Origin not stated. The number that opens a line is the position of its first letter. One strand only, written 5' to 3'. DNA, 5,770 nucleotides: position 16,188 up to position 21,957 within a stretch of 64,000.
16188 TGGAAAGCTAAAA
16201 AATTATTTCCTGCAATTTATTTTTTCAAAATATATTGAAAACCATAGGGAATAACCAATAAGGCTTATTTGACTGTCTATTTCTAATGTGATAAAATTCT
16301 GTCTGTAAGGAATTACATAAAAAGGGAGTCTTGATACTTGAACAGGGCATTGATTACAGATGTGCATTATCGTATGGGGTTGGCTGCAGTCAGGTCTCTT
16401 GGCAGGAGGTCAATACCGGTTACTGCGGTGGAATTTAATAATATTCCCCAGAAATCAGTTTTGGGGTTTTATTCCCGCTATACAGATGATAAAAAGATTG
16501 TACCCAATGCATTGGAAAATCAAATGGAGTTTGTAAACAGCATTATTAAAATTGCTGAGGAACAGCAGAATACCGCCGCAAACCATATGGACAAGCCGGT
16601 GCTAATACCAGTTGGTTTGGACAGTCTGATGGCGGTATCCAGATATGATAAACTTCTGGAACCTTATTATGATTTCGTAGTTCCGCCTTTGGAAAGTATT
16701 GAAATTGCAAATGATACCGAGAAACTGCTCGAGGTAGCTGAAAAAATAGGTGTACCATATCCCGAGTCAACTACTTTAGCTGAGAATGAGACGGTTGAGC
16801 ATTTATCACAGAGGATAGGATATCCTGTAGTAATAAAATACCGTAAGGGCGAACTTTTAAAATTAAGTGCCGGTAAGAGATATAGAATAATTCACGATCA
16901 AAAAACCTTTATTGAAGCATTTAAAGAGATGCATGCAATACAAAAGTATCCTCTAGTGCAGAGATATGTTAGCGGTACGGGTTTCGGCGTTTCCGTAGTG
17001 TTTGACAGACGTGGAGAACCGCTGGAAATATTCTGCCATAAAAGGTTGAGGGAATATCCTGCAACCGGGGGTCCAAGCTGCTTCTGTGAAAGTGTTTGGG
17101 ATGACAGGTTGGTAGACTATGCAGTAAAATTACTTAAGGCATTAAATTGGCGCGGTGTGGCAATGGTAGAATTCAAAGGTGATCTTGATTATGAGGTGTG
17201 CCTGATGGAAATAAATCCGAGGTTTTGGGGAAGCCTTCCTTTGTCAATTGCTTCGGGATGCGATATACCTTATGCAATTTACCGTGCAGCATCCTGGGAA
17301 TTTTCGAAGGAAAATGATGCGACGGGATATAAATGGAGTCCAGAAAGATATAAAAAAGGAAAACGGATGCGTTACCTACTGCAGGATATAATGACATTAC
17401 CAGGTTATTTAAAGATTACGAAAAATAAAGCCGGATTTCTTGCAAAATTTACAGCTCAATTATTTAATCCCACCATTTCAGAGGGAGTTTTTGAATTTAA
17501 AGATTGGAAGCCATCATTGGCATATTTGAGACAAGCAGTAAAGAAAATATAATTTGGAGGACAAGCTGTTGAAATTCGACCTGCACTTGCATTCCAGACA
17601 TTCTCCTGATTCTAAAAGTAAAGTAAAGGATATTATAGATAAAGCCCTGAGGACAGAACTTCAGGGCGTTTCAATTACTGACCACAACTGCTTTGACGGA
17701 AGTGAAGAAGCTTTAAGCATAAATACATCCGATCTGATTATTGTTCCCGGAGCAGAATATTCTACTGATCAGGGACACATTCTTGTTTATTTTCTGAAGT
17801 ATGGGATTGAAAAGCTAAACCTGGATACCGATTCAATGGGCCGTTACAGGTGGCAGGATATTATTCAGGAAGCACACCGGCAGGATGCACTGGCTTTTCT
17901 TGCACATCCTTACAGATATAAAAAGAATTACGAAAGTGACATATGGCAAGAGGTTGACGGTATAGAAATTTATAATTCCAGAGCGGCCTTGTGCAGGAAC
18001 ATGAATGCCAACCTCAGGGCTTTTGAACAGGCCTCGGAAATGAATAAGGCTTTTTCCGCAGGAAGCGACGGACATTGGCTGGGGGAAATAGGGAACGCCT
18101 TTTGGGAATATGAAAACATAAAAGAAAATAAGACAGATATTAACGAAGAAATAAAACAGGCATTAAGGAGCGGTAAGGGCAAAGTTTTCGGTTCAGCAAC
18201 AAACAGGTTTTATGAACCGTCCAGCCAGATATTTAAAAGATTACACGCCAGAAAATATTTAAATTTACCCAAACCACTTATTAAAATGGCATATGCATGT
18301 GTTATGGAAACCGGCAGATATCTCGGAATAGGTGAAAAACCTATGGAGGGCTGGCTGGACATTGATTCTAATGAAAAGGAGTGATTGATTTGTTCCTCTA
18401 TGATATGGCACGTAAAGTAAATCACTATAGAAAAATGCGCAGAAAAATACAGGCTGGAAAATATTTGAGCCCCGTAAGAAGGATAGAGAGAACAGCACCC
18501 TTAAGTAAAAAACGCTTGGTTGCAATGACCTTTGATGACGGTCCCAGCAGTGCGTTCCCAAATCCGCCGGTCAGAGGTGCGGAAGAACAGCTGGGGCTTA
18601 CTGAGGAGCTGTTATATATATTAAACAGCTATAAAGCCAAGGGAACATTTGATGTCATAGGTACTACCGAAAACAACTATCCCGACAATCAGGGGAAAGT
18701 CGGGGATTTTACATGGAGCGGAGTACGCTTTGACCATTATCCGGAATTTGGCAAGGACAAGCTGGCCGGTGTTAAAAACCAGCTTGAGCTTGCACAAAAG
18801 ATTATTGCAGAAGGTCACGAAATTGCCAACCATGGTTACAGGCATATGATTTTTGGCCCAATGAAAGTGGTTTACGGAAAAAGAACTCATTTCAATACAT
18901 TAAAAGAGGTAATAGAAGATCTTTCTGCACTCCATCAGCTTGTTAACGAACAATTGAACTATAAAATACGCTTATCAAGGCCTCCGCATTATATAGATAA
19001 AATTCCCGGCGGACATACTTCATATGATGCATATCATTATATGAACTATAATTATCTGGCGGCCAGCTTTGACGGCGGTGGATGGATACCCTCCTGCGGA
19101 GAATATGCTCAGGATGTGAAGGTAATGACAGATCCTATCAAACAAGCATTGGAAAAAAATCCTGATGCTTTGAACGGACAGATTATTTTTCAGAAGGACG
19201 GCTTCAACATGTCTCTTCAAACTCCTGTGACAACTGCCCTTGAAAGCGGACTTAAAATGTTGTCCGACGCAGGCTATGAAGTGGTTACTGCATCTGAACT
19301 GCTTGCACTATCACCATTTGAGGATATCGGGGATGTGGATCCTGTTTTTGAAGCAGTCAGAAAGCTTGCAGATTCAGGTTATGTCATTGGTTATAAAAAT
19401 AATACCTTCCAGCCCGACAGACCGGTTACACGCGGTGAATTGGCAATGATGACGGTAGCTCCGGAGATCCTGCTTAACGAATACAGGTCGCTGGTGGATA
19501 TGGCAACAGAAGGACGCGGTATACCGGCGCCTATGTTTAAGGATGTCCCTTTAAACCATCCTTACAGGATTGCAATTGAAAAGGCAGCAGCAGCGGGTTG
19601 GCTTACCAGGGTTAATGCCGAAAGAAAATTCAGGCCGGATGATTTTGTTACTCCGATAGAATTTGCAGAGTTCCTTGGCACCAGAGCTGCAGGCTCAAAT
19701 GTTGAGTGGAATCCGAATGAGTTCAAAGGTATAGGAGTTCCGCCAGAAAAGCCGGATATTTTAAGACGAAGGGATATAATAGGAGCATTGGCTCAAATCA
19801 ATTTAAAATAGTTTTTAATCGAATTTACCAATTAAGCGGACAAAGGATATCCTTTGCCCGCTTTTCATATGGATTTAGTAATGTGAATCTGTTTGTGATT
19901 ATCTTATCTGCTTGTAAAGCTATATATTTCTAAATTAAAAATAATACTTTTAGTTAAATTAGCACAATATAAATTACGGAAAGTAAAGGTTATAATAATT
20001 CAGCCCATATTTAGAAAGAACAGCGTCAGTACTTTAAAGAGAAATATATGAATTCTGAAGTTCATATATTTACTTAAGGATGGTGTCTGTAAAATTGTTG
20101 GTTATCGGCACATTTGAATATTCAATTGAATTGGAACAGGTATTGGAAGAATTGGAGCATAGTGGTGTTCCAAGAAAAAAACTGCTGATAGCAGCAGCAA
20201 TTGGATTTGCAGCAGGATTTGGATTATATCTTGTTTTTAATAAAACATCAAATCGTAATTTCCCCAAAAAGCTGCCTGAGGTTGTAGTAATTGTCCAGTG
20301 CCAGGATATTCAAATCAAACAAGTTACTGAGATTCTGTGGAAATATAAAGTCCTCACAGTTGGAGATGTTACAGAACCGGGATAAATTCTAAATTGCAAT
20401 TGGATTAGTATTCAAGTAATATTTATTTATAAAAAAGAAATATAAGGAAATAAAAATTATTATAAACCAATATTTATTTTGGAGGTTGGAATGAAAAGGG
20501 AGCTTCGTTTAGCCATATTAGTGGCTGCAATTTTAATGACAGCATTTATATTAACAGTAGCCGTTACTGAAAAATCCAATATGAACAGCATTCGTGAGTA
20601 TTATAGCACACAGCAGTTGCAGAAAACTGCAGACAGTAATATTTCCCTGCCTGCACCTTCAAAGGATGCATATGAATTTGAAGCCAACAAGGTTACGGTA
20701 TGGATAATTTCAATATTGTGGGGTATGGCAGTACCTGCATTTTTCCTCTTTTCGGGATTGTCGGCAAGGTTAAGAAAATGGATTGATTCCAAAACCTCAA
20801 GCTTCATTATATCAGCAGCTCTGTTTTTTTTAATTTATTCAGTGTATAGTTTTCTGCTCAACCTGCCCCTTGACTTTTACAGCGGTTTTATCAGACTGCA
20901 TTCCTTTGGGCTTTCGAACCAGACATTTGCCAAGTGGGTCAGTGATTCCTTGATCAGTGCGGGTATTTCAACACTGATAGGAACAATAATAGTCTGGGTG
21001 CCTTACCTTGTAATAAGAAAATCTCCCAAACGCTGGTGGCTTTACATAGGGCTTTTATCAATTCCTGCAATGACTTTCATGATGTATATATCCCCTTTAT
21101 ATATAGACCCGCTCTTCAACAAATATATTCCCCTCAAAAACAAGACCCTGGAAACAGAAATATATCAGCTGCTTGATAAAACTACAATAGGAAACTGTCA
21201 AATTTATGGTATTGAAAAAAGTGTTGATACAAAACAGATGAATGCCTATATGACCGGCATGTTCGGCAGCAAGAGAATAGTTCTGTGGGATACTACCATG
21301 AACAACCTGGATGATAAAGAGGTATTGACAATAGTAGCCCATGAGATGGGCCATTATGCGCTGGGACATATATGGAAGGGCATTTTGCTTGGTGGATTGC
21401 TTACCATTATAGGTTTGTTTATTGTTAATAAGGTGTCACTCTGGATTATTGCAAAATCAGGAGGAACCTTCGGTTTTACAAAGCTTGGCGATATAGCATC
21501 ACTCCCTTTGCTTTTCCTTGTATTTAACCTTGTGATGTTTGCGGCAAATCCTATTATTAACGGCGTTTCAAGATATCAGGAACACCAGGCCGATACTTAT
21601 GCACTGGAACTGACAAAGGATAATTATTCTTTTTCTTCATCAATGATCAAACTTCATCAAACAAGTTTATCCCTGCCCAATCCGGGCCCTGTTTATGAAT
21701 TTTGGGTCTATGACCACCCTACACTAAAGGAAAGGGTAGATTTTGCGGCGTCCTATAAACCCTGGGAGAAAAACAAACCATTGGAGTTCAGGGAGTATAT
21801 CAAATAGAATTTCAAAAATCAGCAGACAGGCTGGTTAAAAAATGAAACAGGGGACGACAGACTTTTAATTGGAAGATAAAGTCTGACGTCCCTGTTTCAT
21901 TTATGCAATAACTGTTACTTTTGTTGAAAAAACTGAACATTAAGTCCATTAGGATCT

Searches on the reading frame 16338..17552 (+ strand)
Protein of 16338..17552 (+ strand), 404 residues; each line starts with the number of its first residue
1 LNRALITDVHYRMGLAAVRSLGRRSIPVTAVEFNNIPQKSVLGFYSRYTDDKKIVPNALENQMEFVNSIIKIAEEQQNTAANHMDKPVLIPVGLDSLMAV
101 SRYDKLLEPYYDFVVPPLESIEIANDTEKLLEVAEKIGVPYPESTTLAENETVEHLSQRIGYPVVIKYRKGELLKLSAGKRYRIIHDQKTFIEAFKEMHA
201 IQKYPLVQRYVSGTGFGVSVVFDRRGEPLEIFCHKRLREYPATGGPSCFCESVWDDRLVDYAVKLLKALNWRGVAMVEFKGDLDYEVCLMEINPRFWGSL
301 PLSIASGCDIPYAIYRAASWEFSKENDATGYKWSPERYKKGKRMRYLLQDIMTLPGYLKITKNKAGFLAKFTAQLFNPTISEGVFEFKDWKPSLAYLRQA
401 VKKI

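Call 43: search_protein_families(library=pfam, proteins=[window:16338-17552:+], max_evalue=0.00001)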
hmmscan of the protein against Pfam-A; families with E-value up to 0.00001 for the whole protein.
window:16338-17552:+ (404 aa): 4 families
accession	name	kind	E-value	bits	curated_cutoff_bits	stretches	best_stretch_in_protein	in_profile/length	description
PF15632.11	ATPgrasp_Ter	-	3.4e-09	37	29.1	1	251-319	42-109/131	ATP-grasp in the biosynthetic pathway with Ter operon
PF02786.22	CPSase_L_D2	-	9.3e-09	35.5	19.8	1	128-316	3-201/211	Carbamoyl-phosphate synthase L chain, ATP binding domain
PF02655.19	ATP-grasp_3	-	9.6e-07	29.5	23.2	1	129-299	6-160/160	ATP-grasp domain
PF02222.28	ATP-grasp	-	4.5e-06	26.9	27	0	134-296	3-163/179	ATP-grasp domain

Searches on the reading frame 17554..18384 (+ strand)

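Call 43: search_protein_families(library=pfam, proteins=[window:17554-18384:+], max_evalue=0.00001)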
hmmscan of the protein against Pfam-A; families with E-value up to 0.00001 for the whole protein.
window:17554-18384:+ (276 aa): 2 families
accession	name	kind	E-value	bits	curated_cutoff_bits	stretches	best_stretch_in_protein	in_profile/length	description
PF02811.25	PHP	-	5.1e-09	37.1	26.4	1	9-132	1-112/164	PHP domain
PF13263.12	PHP_C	-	1.5e-07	31.3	21.3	1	152-202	3-53/56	PHP-associated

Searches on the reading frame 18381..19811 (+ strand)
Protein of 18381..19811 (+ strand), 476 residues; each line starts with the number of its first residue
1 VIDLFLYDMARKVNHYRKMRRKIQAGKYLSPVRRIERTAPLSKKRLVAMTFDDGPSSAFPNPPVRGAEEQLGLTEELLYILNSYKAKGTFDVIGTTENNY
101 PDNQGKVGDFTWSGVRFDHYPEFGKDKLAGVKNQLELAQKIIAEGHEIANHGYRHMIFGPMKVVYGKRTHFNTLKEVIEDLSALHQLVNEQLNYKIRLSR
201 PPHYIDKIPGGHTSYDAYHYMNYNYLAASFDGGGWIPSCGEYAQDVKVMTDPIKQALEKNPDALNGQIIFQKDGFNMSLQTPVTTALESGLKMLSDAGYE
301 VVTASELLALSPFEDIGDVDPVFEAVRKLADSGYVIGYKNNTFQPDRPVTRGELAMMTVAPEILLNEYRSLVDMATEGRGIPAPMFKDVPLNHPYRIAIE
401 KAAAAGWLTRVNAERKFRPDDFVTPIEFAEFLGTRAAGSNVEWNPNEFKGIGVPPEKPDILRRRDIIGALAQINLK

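Call 43: search_protein_families(library=pfam, proteins=[window:18381-19811:+], max_evalue=0.00001)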
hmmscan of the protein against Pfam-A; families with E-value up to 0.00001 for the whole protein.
window:18381-19811:+ (476 aa): 2 families
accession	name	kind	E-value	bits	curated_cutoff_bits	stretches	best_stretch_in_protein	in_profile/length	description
PF00395.25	SLH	-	1.7e-18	66.8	20.8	1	312-355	1-44/44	S-layer homology domain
PF01522.26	Polysacc_deac_1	-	2e-13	50.8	23.1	1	43-203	5-105/124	Polysaccharide deacetylase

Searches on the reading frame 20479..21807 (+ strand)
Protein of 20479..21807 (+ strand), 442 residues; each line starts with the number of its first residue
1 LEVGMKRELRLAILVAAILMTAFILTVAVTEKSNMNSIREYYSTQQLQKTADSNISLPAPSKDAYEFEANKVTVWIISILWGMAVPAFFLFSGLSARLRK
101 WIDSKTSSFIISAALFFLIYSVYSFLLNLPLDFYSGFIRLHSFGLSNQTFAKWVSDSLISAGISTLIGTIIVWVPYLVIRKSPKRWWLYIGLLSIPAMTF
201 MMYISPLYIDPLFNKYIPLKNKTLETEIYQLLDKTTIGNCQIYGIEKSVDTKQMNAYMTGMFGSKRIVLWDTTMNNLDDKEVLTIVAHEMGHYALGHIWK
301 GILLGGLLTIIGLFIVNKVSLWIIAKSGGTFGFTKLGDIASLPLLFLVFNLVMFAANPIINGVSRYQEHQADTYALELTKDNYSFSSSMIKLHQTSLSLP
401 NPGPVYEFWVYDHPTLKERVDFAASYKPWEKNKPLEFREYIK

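Call 43: search_protein_families(library=pfam, proteins=[window:20479-21807:+], max_evalue=0.00001)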
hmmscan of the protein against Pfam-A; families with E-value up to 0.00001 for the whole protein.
window:20479-21807:+ (442 aa): 2 families
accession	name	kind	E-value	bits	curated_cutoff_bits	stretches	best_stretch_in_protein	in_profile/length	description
PF01435.24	Peptidase_M48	-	4.4e-32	111.9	20.3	1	218-423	1-182/186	Peptidase family M48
PF16491.10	Peptidase_M48_N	-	9.8e-28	97.6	27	1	63-215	26-179/179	CAAX prenyl protease N-terminal, five membrane helices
